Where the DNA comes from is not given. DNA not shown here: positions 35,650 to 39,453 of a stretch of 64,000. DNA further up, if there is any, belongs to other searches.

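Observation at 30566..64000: Integrated hypothesis: a surface-layer glycoconjugate island (capped rhamnose glycan + lipid-carrier-dependent glycosylation + Ser/Thr-rich cargo + private T2SS)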

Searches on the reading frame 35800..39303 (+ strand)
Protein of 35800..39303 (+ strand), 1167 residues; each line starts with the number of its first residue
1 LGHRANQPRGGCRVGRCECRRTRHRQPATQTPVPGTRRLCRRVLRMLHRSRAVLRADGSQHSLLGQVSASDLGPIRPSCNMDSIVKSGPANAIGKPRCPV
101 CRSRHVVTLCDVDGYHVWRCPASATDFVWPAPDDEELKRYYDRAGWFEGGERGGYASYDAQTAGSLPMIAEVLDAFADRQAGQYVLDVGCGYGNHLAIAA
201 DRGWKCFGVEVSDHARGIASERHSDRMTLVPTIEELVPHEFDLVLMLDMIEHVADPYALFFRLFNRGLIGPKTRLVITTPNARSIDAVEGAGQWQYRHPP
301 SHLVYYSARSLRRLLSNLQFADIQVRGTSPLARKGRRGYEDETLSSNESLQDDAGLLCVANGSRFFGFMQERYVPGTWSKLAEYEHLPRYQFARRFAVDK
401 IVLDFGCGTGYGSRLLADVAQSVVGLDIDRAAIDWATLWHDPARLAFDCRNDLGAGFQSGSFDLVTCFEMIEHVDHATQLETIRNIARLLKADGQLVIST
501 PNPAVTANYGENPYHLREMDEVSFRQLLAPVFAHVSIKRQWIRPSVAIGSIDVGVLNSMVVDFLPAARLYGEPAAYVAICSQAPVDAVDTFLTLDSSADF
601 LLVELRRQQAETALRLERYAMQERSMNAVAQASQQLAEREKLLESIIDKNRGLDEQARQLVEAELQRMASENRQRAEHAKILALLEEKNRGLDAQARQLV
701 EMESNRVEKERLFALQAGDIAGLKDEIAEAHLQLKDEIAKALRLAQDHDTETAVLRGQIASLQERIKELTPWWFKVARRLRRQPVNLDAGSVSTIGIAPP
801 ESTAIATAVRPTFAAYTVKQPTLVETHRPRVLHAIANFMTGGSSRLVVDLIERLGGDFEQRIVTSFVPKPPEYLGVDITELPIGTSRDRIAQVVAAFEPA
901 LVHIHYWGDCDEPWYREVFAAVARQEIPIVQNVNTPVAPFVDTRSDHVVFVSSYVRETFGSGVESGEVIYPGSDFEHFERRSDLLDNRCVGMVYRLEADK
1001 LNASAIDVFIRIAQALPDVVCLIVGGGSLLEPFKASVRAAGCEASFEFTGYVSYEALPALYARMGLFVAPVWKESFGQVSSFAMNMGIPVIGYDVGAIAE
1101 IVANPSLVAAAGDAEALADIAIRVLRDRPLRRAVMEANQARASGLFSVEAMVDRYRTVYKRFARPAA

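Call 4: search_protein_families(library=pfam, proteins=[window:35800-39303:+], max_evalue=0.001)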
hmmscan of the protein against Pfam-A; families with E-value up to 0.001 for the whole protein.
window:35800-39303:+ (1167 aa): 17 families
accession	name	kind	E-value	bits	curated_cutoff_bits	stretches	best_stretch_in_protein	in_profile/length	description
PF13489.12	Methyltransf_23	-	1.8e-45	155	27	2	168-324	9-163/164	Methyltransferase domain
PF08241.18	Methyltransf_11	-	3e-28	98.7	21.2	2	403-498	1-95/95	Methyltransferase domain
PF13649.12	Methyltransf_25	-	1.4e-25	90.3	27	2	402-494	1-97/97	Methyltransferase domain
PF00534.26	Glycos_transf_1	-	2.3e-23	83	26.4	1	986-1139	14-170/172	Glycosyl transferases group 1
PF08242.18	Methyltransf_12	-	3.3e-22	79.5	30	2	403-496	1-98/98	Methyltransferase domain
PF13692.12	Glyco_trans_1_4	-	4.3e-20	72.8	27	1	991-1127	5-142/142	Glycosyl transferases group 1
PF13847.12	Methyltransf_31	-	2.2e-17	63.5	27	1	400-519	5-125/145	Methyltransferase domain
PF02353.26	CMAS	-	1.4e-10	41.4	27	1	180-266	61-154/273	Mycolic acid cyclopropane synthetase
PF05175.20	MTS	-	1.1e-07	32.1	23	1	399-498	32-138/170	Methyltransferase small domain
PF08003.17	Methyltransf_9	-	6.2e-06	25.8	23.8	0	399-500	116-219/315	Protein of unknown function (DUF1698)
PF07021.18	MetW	-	2.6e-05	24.4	21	0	180-258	12-93/193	Methionine biosynthesis protein MetW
PF05724.17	TPMT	-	5.8e-05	23.3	26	0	168-215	25-71/218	Thiopurine S-methyltransferase (TPMT)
PF05401.17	NodS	-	8.5e-05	22.9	24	1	401-510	46-156/201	Nodulation protein S (NodS)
PF01728.25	FtsJ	-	0.00012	22.6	24.1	0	396-486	19-115/181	FtsJ-like methyltransferase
PF13439.12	Glyco_transf_4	-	0.00015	22.3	28.5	1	841-975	2-168/170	Glycosyltransferase Family 4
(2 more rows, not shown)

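Call 9: search_protein_families(library=ncbifam, proteins=[window:35800-39303:+], max_evalue=0.01)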
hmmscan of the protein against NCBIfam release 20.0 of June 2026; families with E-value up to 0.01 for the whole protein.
window:35800-39303:+ (1167 aa): 54 families (the best 25 are shown)
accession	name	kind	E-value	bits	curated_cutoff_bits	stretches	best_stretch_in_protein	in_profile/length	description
TIGR01983.1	UbiG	equivalog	2.9e-26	92.2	102.95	2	399-504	50-157/228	bifunctional 2-polyprenyl-6-hydroxyphenol methylase/3-demethylubiquinol 3-O-methyltransferase UbiG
NF045667.1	MTase_DVU1556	equivalog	2.4e-17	63.1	155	2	395-499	19-120/213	DVU_1556 family methyltransferase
TIGR03999.1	thiol_BshA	equivalog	5.8e-17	61.7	273.7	1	1003-1162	215-373/375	N-acetyl-alpha-D-glucosaminyl L-malate synthase BshA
NF043040.1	corrin_prot_MT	hypoth_equivalog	1e-16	61.1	180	2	393-499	35-148/216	corrinoid protein-associated methyltransferase CpaM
TIGR03088.1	stp2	hypoth_equivalog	2.4e-16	59.7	409.05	1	986-1161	193-372/374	TIGR03088 family PEP-CTERM/XrtA system glycosyltransferase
TIGR02021.1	BchM-ChlM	equivalog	2.1e-14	53.5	158.9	2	401-492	57-149/218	magnesium protoporphyrin IX methyltransferase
NF008686.0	PRK11705.1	equivalog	4.4e-13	49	400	2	180-275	166-264/383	cyclopropane fatty acyl phospholipid synthase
TIGR02072.1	BioC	equivalog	1.3e-10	41.5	184.95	1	399-501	35-135/244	malonyl-ACP O-methyltransferase BioC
TIGR04063.1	stp3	hypoth_equivalog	5.2e-10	38.8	442.05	1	1004-1162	230-395/397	TIGR04063 family PEP-CTERM/XrtA system glycosyltransferase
TIGR04047.1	MSMEG_0565_glyc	hypoth_equivalog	7e-10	38.5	259.85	1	996-1139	202-352/373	MSMEG_0565 family glycosyltransferase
NF038298.1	EPS_HpsO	equivalog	1.3e-08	34.1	575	1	1068-1161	293-386/388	hormogonium polysaccharide biosynthesis glycosyltransferase HpsO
NF041876.1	EPS_EpsE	equivalog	1.6e-08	34.2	400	1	1025-1149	257-383/389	exopolysaccharide biosynthesis GT4 family glycosyltransferase EpsE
TIGR04345.1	ovoA_Cterm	equivalog_domain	1.9e-08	34.2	170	1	397-450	41-93/242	putative 4-mercaptohistidine N1-methyltransferase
TIGR03449.1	mycothiol_MshA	equivalog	4.4e-08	32.4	462.5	1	990-1161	226-402/406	D-inositol-3-phosphate glycosyltransferase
TIGR00452.1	TIGR00452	equivalog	5.2e-08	32.1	275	1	399-500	118-221/316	tRNA 5-methoxyuridine(34)/uridine 5-oxyacetic acid(34) synthase CmoB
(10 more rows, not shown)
